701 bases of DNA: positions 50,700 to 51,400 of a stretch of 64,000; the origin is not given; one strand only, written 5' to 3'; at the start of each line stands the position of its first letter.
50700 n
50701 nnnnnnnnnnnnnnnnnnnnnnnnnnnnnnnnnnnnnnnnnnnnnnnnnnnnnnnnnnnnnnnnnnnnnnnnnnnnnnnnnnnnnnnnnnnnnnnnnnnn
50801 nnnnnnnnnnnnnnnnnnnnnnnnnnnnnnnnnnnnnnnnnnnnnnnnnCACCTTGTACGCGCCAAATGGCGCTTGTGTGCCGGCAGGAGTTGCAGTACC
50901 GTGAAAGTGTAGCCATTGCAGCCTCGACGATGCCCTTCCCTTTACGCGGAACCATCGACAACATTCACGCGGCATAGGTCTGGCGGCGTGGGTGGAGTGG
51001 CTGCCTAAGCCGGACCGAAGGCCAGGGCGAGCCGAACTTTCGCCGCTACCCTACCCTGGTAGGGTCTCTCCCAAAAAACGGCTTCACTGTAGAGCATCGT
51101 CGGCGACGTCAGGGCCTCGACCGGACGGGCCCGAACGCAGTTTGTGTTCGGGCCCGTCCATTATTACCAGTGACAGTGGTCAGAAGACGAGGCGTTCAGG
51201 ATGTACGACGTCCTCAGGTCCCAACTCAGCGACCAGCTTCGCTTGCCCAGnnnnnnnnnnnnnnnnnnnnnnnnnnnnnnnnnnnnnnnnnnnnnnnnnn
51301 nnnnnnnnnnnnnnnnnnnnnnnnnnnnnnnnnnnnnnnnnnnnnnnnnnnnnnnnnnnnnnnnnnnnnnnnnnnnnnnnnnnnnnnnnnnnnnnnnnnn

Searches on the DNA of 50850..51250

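Call 67: search_rna_families(source=window, start=50850, end=51250, threshold=evalue, max_evalue=1)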
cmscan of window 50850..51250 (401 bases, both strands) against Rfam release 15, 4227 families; matches with E-value up to 1: 2.
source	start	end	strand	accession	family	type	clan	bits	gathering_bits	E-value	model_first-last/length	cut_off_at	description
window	51117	51169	+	RF01944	mir-2518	Gene; miRNA;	-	18.7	61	0.35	1-67/67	no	mir-2518 microRNA precursor family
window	50975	51063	+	RF01383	GRIK4_3p_UTR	Gene;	-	17.1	38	0.59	1-94/94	no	GRIK4 3 prime UTR element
